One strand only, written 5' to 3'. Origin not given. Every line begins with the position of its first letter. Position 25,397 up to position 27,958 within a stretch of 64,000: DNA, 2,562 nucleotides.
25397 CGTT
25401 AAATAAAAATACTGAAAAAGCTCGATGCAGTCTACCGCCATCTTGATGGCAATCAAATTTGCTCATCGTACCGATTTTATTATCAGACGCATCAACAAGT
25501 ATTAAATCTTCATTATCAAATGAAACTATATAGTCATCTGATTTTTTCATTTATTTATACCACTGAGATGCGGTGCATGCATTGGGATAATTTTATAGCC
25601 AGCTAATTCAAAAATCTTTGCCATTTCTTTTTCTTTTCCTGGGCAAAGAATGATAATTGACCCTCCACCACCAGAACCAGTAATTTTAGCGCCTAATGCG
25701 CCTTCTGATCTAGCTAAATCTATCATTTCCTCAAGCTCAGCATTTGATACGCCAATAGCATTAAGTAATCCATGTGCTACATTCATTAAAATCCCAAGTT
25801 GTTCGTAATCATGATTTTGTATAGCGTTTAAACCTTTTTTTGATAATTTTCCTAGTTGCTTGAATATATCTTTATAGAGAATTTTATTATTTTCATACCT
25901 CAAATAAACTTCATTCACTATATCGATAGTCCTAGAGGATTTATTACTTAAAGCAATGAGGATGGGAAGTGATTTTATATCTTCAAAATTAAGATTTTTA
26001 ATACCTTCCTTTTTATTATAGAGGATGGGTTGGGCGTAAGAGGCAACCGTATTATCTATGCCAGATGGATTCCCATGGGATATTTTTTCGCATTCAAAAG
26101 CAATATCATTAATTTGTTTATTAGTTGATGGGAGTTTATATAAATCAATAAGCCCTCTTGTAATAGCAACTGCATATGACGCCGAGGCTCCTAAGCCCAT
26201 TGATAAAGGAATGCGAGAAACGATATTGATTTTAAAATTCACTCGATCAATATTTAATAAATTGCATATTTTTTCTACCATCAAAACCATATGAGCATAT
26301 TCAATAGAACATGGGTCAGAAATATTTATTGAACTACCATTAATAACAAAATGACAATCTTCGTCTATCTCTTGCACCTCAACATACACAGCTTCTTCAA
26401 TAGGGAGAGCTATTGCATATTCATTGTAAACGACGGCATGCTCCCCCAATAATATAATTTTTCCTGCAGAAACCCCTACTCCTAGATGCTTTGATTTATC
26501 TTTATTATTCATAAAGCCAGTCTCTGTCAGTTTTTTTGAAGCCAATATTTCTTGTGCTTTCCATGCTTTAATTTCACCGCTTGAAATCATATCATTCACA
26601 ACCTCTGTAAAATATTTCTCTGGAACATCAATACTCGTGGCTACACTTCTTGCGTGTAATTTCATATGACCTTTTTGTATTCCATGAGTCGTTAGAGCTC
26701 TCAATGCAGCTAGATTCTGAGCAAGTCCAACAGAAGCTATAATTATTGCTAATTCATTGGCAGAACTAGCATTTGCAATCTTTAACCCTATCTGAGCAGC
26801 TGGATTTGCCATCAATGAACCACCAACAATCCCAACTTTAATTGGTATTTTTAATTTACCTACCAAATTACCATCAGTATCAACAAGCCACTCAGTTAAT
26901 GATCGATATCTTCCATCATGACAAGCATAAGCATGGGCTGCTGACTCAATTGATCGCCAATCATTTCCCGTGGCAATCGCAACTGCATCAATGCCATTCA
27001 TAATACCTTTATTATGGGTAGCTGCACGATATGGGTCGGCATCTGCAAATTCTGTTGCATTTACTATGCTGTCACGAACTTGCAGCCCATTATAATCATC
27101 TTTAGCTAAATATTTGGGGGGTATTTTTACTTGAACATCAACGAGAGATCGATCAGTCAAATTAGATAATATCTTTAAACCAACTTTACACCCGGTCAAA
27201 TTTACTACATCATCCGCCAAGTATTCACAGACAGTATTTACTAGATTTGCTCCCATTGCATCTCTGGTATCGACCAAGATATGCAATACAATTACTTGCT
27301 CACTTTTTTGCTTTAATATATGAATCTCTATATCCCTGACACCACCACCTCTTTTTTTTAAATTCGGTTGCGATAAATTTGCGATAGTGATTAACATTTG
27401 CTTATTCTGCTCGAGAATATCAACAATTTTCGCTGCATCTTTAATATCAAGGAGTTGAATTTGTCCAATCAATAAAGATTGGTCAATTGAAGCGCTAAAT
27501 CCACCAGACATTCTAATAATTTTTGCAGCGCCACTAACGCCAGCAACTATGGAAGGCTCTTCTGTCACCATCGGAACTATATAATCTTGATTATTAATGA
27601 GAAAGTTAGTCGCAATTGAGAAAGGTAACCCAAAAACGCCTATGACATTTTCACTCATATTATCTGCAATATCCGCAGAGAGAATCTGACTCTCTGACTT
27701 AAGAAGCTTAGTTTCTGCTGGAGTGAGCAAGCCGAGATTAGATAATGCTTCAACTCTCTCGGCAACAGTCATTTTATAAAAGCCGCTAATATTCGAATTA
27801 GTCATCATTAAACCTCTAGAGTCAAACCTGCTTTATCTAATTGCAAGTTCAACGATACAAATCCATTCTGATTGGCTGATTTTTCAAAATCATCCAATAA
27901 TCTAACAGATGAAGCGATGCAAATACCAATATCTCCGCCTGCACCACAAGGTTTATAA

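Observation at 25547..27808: Single ORF fusing class II HMG-CoA reductase to mevalonate kinase (consecutive pathway steps)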

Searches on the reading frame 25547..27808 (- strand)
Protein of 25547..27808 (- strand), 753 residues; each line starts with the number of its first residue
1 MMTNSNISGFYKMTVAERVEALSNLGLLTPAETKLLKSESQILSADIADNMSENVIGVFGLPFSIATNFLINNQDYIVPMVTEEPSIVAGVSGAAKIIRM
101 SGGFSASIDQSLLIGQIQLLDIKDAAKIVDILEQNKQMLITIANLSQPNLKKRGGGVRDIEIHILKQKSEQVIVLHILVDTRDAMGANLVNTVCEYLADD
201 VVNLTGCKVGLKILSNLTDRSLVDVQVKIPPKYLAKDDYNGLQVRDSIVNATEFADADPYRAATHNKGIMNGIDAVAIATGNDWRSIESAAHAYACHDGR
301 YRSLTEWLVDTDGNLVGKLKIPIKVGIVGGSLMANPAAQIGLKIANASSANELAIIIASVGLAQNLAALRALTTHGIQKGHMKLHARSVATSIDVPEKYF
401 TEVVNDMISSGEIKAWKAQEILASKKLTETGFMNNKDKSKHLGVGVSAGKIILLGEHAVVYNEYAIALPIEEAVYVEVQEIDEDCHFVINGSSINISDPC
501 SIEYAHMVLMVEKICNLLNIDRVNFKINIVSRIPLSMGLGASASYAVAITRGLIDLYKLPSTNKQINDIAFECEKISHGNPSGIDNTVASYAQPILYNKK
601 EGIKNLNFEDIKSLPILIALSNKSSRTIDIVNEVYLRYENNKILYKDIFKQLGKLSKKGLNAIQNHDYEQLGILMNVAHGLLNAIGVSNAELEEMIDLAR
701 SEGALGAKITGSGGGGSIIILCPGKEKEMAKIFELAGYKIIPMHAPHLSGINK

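Call 3: search_protein_families(library=pfam, proteins=[window:25547-27808:-])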
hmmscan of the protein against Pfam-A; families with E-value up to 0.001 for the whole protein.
window:25547-27808:- (753 aa): 3 families
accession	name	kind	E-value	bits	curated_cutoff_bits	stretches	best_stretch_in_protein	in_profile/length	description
PF00368.23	HMG-CoA_red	-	9.3e-105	351.1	27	1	15-386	2-368/368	Hydroxymethylglutaryl-coenzyme A reductase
PF00288.32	GHMP_kinases_N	-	6.5e-16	58.8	22.3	1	511-591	7-84/87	GHMP kinases N terminal domain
PF08544.19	GHMP_kinases_C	-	2.1e-14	54.1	21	1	662-726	4-70/85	GHMP kinases C terminal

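Call 4: search_protein_families(library=ncbifam, proteins=[window:25547-27808:-])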
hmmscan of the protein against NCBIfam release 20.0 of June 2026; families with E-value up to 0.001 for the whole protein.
window:25547-27808:- (753 aa): 19 families
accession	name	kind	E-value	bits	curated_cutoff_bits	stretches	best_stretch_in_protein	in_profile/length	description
TIGR00532.1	HMG_CoA_R_NAD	equivalog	9.8e-115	383.9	259.95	1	2-386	19-395/395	hydroxymethylglutaryl-CoA reductase, degradative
TIGR00549.1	mevalon_kin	equivalog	2.3e-73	247.1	163.05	1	448-721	2-276/276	mevalonate kinase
NF003036.0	PRK03926.1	equivalog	1e-57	195.5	403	1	448-739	7-285/302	mevalonate kinase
NF003006.0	PRK03817.1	equivalog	8.6e-20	71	443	2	620-726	212-317/352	galactokinase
NF002288.1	PRK01212.1-4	equivalog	1.8e-14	53.5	194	1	476-728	29-271/303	homoserine kinase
TIGR00533.1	HMG_CoA_R_NADP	equivalog_domain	2.9e-11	43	441.8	1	48-204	59-213/402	hydroxymethylglutaryl-CoA reductase (NADPH)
TIGR00920.1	2A060605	subfamily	5.1e-11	41.5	778.35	1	50-195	523-663/887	hydroxymethylglutaryl-CoA reductase (NADPH)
TIGR00131.1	gal_kin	equivalog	1.2e-09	37.6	226.65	1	658-726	284-352/388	galactokinase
NF040957.1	Arch_PMK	equivalog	4e-09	36.4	500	1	447-734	4-298/316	phosphomevalonate kinase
NF049969.1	GlMnHpPKinHddA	equivalog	7.6e-09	35.5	600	1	523-724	96-307/338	D-glycero-D-manno-heptose 7-phosphate kinase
NF003472.0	PRK05101.1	equivalog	2.3e-08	33.4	499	0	448-584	26-172/382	galactokinase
NF003705.0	PRK05322.1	equivalog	1.6e-07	30.4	385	1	657-722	282-349/388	galactokinase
NF001816.0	PRK00555.1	equivalog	1.5e-06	27.4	509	1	661-727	262-329/363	galactokinase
NF009948.0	PRK13412.1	equivalog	3.5e-06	25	721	1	629-722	841-935/974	bifunctional fucokinase/fucose-1-phosphate guanylyltransferase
TIGR00191.1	thrB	equivalog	4.3e-06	25.8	168.25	1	510-586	66-135/304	homoserine kinase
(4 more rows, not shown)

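Call 5: find_homologous_proteins(query=window:25550-27808:-, max_evalue=1e-10)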
Query window:25550-27808:- (753 aa): 8000 proteins with E <= 1e-10 among 8000 candidates; the best 120 are listed.
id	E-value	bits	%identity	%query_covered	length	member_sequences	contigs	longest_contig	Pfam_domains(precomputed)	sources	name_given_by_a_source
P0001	0.0e+0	1641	100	100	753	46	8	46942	PF00368.24,PF00288.33,PF08544.19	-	-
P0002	0.0e+0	1245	76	99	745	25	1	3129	PF00368.24,PF00288.33,PF08544.19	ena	-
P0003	0.0e+0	1177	72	99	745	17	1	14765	PF00368.24,PF00288.33,PF08544.19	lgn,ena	-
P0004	0.0e+0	1080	83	79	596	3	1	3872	PF00368.24,PF00288.33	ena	-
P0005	0.0e+0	1054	66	99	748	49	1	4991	PF00368.24,PF00288.33,PF08544.19,PF22700.3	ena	-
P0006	0.0e+0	1052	66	99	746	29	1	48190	PF00368.24,PF00288.33,PF08544.19,PF22700.3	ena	-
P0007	1.7e-281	954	61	97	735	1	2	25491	PF00368.24,PF00288.33,PF08544.19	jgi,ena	-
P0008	2.1e-280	950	61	97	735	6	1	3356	PF00368.24,PF00288.33,PF08544.19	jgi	-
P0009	3.6e-273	926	59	97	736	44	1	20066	PF00368.24,PF00288.33,PF08544.19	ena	-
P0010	7.7e-272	922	58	97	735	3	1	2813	PF00368.24,PF00288.33,PF08544.19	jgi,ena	-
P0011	4.0e-247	840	55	98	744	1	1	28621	PF00368.24,PF00288.33,PF08544.19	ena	-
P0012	1.3e-246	838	54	99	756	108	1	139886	PF00368.24,PF00288.33,PF08544.19,PF22700.3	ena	-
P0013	2.3e-245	834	55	98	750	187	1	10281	PF00368.24,PF00288.33,PF08544.19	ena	-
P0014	1.1e-243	829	55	98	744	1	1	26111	PF00368.24,PF00288.33,PF08544.19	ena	-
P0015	2.2e-243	828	55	98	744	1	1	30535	PF00368.24,PF00288.33,PF08544.19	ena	-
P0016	7.4e-243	826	55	98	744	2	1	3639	PF00368.24,PF00288.33,PF08544.19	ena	-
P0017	4.0e-242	824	54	98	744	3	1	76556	PF00368.24,PF00288.33,PF08544.19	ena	-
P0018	5.9e-242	823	55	98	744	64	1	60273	PF00368.24,PF00288.33,PF08544.19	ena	-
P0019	5.5e-241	820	54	98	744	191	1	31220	PF00368.24,PF00288.33,PF08544.19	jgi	-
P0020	3.2e-230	784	51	99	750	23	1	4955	PF00368.24,PF00288.33,PF08544.19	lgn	-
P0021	5.8e-230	783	51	98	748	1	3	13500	PF00368.24,PF00288.33,PF08544.19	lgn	-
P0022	2.2e-229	782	51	99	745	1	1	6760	PF00368.24,PF00288.33,PF08544.19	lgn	-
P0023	1.8e-228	779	51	99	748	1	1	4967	PF00368.24,PF00288.33,PF08544.19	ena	-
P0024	2.0e-228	778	50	99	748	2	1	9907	PF00368.24,PF00288.33,PF08544.19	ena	-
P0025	2.7e-228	778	51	98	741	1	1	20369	PF00368.24,PF00288.33,PF08544.19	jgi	-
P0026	4.2e-228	777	51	99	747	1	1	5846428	PF00368.24,PF00288.33,PF08544.19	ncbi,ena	-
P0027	6.0e-228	777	52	99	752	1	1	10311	PF00368.24,PF00288.33,PF08544.19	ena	-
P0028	1.1e-227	776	50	99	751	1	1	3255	PF00368.24,PF00288.33,PF08544.19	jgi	jgi:hydroxymethylglutaryl-CoA reductase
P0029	1.7e-227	775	51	99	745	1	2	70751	PF00368.24,PF00288.33,PF08544.19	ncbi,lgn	-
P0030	2.1e-227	775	52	99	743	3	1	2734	PF00368.24,PF00288.33,PF08544.19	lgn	-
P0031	2.6e-227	775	50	98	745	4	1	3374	PF00368.24,PF00288.33,PF08544.19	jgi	-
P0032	2.7e-227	775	50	99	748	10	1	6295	PF00368.24,PF00288.33,PF08544.19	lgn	-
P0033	3.0e-227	774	51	99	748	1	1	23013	PF00368.24,PF00288.33,PF08544.19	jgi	-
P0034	4.9e-227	774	50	99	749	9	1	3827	PF00368.24,PF00288.33,PF08544.19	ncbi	-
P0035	7.1e-227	773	50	98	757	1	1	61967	PF00368.24,PF00288.33,PF08544.19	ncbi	-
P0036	1.2e-226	772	50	98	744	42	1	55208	PF00368.24,PF00288.33,PF08544.19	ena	-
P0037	3.5e-226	771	50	99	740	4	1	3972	PF00368.24,PF00288.33,PF08544.19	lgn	-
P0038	3.6e-226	771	51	98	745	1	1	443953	PF00368.24,PF00288.33,PF08544.19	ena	-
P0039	3.6e-226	771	51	99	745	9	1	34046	PF00368.24,PF00288.33,PF08544.19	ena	-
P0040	4.0e-226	771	51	99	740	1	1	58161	PF00368.24,PF00288.33,PF08544.19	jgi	-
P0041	4.7e-226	770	50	99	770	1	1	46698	PF00368.24,PF00288.33,PF08544.19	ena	-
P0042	1.1e-225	769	50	98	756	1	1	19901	PF00368.24,PF00288.33,PF08544.19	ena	-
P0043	1.3e-225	769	50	99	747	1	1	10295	PF00368.24,PF00288.33,PF08544.19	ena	-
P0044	2.6e-225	768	50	98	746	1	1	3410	PF00368.24,PF00288.33,PF08544.19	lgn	-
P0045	5.3e-225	767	51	99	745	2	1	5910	PF00368.24,PF00288.33,PF08544.19,PF22700.3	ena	-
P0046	5.3e-225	767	51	99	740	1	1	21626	PF00368.24,PF00288.33,PF08544.19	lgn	-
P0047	6.0e-225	767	50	99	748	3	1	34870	PF00368.24,PF00288.33,PF08544.19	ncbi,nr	ncbi:MAG: hydroxymethylglutaryl-CoA reductase, degradative [Gammaproteobacteria bacterium]|nr:hydrox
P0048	1.6e-224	765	50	99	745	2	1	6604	PF00368.24,PF00288.33,PF08544.19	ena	-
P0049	2.2e-224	765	51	99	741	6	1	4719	PF00368.24,PF00288.33,PF08544.19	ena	-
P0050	3.0e-224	765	51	99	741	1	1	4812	PF00368.24,PF00288.33,PF08544.19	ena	-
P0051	4.7e-224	764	50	99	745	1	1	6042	PF00368.24,PF00288.33,PF08544.19,PF22700.3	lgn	-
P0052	5.3e-224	764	50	98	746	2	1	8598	PF00368.24,PF00288.33,PF08544.19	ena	-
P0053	5.7e-224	764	51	99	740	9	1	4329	PF00368.24,PF00288.33,PF08544.19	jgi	jgi:hydroxymethylglutaryl-CoA reductase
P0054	7.8e-224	763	51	99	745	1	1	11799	PF00368.24,PF00288.33,PF08544.19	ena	-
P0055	1.0e-223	763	50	99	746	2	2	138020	PF00368.24,PF00288.33,PF08544.19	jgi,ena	-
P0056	1.3e-223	762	51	99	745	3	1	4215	PF00368.24,PF00288.33,PF08544.19,PF22700.3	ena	-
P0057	1.5e-223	762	50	99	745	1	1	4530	PF00368.24,PF00288.33,PF08544.19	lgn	-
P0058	1.6e-223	762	50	99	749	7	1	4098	PF00368.24,PF00288.33,PF08544.19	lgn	-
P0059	2.0e-223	762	50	99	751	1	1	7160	PF00368.24,PF00288.33,PF08544.19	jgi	jgi:hydroxymethylglutaryl-CoA reductase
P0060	2.1e-223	762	50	98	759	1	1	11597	PF00368.24,PF00288.33,PF08544.19,PF22700.3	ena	-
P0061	2.1e-223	762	51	97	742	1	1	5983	PF00368.24,PF00288.33,PF08544.19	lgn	-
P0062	2.4e-223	762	51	99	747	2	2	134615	PF00368.24,PF00288.33,PF08544.19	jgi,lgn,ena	jgi:hydroxymethylglutaryl-CoA reductase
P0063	4.4e-223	761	50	99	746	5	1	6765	PF00368.24,PF00288.33,PF08544.19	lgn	-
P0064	5.5e-223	760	50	98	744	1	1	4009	PF00368.24,PF00288.33,PF08544.19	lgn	-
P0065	6.4e-223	760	50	99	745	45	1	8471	PF00368.24,PF00288.33,PF08544.19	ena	-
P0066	6.7e-223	760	50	99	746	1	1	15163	PF00368.24,PF00288.33,PF08544.19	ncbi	-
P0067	7.7e-223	760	50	98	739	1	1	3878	PF00368.24,PF00288.33,PF08544.19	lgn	-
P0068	1.2e-222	759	50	99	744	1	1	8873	PF00368.24,PF00288.33,PF08544.19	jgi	jgi:hydroxymethylglutaryl-CoA reductase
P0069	1.3e-222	759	50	99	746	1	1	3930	PF00368.24,PF00288.33,PF08544.19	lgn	-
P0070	1.8e-222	759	49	99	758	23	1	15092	PF00368.24,PF00288.33,PF08544.19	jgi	-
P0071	2.0e-222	759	50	99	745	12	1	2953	PF00368.24,PF00288.33,PF08544.19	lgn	-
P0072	2.1e-222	758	50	99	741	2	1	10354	PF00368.24,PF00288.33,PF08544.19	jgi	jgi:hydroxymethylglutaryl-CoA reductase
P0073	4.4e-222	757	49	99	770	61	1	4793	PF00368.24,PF00288.33,PF08544.19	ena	-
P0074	4.5e-222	757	50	98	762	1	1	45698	PF00368.24,PF00288.33,PF08544.19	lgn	-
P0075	4.5e-222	757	49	98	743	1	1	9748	PF00368.24,PF00288.33,PF08544.19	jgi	jgi:hydroxymethylglutaryl-CoA reductase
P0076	5.0e-222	757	50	98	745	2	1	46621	PF00368.24,PF00288.33,PF08544.19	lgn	-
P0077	6.3e-222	757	50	99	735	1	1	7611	PF00368.24,PF00288.33,PF08544.19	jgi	jgi:hydroxymethylglutaryl-CoA reductase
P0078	6.9e-222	757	50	98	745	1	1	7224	PF00368.24,PF00288.33,PF08544.19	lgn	-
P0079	7.5e-222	757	50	99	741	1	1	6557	PF00368.24,PF00288.33,PF08544.19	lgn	-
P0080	7.7e-222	757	51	97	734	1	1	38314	PF00368.24,PF00288.33,PF08544.19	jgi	-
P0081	9.5e-222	756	49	98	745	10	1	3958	PF00368.24,PF00288.33,PF08544.19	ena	-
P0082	9.8e-222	756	50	98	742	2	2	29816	PF00368.24,PF00288.33,PF08544.19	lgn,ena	-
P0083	1.0e-221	756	49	99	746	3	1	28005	PF00368.24,PF00288.33,PF08544.19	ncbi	-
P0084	1.4e-221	756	50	99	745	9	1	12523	PF00368.24,PF00288.33,PF08544.19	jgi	jgi:hydroxymethylglutaryl-CoA reductase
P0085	1.4e-221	756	50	97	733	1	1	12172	PF00368.24,PF00288.33,PF08544.19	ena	-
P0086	1.8e-221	755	50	99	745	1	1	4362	PF00368.24,PF00288.33,PF08544.19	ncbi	-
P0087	2.5e-221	755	49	99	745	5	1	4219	PF00368.24,PF00288.33,PF08544.19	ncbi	-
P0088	3.1e-221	755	50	99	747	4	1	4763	PF00368.24,PF00288.33,PF08544.19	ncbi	-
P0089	3.2e-221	755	50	99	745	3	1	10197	PF00368.24,PF00288.33,PF08544.19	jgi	-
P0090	3.3e-221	755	48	99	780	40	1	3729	PF00368.24,PF00288.33,PF08544.19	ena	-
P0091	3.4e-221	754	50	99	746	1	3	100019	PF00368.24,PF00288.33,PF08544.19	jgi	jgi:hydroxymethylglutaryl-CoA reductase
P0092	3.7e-221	754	50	99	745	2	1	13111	PF00368.24,PF00288.33,PF08544.19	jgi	jgi:hydroxymethylglutaryl-CoA reductase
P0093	5.1e-221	754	49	99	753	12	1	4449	PF00368.24,PF00288.33,PF08544.19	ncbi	-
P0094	5.2e-221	754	50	99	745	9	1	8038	PF00368.24,PF00288.33,PF08544.19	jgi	jgi:hydroxymethylglutaryl-CoA reductase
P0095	6.5e-221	754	50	99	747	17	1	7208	PF00368.24,PF00288.33,PF08544.19,PF22700.3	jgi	jgi:hydroxymethylglutaryl-CoA reductase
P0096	7.7e-221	753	50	99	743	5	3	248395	PF00368.24,PF00288.33,PF08544.19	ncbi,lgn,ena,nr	ncbi:MAG: hydroxymethylglutaryl-CoA reductase, degradative [Proteobacteria bacterium]|nr:hydroxymeth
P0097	8.0e-221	753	49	99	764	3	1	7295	PF00368.24,PF00288.33,PF08544.19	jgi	-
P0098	1.4e-220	752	49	99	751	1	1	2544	PF00368.24,PF00288.33,PF08544.19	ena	-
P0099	1.4e-220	752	49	98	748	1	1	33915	PF00368.24,PF00288.33,PF08544.19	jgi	-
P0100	2.4e-220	752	49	99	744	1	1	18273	PF00368.24,PF00288.33,PF08544.19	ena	-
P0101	2.8e-220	751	50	98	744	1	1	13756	PF00368.24,PF00288.33,PF08544.19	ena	-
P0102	3.5e-220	751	48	99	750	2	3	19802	PF00368.24,PF00288.33,PF08544.19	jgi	-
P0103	4.1e-220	751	50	99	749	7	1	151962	PF00368.24,PF00288.33,PF08544.19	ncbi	-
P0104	6.7e-220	750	49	99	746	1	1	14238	PF00368.24,PF00288.33,PF08544.19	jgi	-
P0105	7.1e-220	750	49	98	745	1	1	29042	PF00368.24,PF00288.33,PF08544.19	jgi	jgi:hydroxymethylglutaryl-CoA reductase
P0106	7.5e-220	750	50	97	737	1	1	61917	PF00368.24,PF00288.33,PF08544.19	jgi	jgi:hydroxymethylglutaryl-CoA reductase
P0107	9.6e-220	750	50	98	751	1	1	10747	PF00368.24,PF00288.33,PF08544.19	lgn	-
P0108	1.2e-219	749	48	99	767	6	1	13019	PF00368.24,PF00288.33,PF08544.19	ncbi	-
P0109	1.3e-219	749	50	99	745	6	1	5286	PF00368.24,PF00288.33,PF08544.19,PF22700.3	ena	-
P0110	1.3e-219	749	49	98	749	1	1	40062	PF00368.24,PF00288.33,PF08544.19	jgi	-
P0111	2.1e-219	749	50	98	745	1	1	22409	PF00368.24,PF00288.33,PF08544.19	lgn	-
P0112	2.2e-219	748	50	99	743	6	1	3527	PF00368.24,PF00288.33,PF08544.19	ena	-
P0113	2.9e-219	748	50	99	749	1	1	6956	PF00368.24,PF00288.33,PF08544.19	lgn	-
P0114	3.5e-219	748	50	98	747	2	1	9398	PF00368.24,PF00288.33,PF08544.19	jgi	jgi:hydroxymethylglutaryl-CoA reductase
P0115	4.1e-219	748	49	98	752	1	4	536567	PF00368.24,PF00288.33,PF08544.19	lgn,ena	-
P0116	4.9e-219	747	49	99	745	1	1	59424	PF00368.24,PF00288.33,PF08544.19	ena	-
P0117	5.3e-219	747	48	99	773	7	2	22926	PF00368.24,PF00288.33,PF08544.19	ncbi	-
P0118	6.3e-219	747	49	99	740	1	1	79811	PF00368.24,PF00288.33,PF08544.19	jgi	jgi:hydroxymethylglutaryl-CoA reductase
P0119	7.5e-219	747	47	98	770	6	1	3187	PF00368.24,PF00288.33,PF08544.19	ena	-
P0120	8.0e-219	747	49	98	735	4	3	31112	PF00368.24,PF00288.33,PF08544.19,PF22700.3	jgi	-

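Call 10: find_related_loci(query=window:25550-27808:-, collection=genome_contigs, flank=6000)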
Query window:25550-27808:- (753 aa) in genome_contigs; peptide patterns used: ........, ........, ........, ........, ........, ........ (x = any residue, [..] = any of these).
599 stretches matched a pattern (row limit reached: there are more); 599 encode a relative of the query (tblastn E <= 1e-3); the best 80 are kept; 80 distinct loci.
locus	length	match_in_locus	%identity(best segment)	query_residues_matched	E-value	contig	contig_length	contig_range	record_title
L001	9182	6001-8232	48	2-744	0e+0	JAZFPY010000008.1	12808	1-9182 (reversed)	MAG: Woeseiaceae bacterium isolate MT2bin.17 MT2bin.17_8, whole genome shotgun sequence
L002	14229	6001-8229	44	4-741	0e+0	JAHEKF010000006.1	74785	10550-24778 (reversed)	MAG: Rhodospirillaceae bacterium isolate Ww577 NODE_441_length_74785_cov_6.359116, whole genome shotgun sequence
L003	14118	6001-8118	48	2-741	0e+0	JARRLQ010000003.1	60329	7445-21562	MAG: Woeseiaceae bacterium isolate Spart_076_MAG scaffold_58, whole genome shotgun sequence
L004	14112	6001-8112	46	2-741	0e+0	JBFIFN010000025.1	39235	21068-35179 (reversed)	MAG: Woeseiaceae bacterium isolate Mix_sand11.2021.09.G.29 k141_1265236_length_39235_cov_25.1617, whole genome shotgun s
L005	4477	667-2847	47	10-739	0e+0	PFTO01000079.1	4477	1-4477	MAG: Acidobacteria bacterium CG_4_9_14_3_um_filter_49_7 CG_4_9_14_3_um_filter_150_scaffold_29324_c, whole genome shotgun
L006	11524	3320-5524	47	5-741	0e+0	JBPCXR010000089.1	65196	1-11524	MAG: Pseudomonadales bacterium isolate MAG_seacave_11 S1Ck127_2067734, whole genome shotgun sequence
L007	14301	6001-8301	44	4-741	0e+0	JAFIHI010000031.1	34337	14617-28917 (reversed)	MAG: Nakamurella sp. isolate HJP_bin23 k141_23637, whole genome shotgun sequence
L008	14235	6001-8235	46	4-739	0e+0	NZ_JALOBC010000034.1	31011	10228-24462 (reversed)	MAG: Dokdonella sp. isolate SO_2017_LW2 bin 73 scaffold_3233_c1_LW138R_2017, whole genome shotgun sequence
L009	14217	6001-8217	45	3-741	0e+0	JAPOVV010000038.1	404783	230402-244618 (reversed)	MAG: Gammaproteobacteria bacterium isolate COS1_bin_8 NODE_8_length_404783_cov_20.6955, whole genome shotgun sequence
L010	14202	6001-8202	46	4-743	0e+0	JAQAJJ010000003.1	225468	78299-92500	MAG: Candidatus Azophilus lithoversatilis isolate peze_46 Seq3, whole genome shotgun sequence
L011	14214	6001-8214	45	2-739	0e+0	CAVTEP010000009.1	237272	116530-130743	MAG: Candidatus Sulfomarinibacteraceae bacterium isolate MFD09779.bin.1.340 genome assembly, contig: contig_52573, whole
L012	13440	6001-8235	46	2-739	0e+0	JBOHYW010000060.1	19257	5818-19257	MAG: Rhodanobacteraceae bacterium isolate SE1508_metabat2.bin.29_sub NODE_476_length_19257_cov_1.928332, whole genome sh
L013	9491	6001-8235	45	2-739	0e+0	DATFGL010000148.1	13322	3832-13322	MAG TPA_asm: Rhodanobacteraceae bacterium isolate SMAG_U8661 k141_56619, whole genome shotgun sequence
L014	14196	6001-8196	46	4-741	0e+0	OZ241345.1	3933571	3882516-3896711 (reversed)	MAG: Pseudomonadales bacterium isolate 4a85dd4c-a535-4248-8c5e-d18cad30f1e2 genome assembly, chromosome: 1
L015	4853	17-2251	45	2-739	0e+0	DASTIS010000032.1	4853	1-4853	MAG TPA_asm: Rhodanobacteraceae bacterium isolate SMAG_U1148 k141_1329987, whole genome shotgun sequence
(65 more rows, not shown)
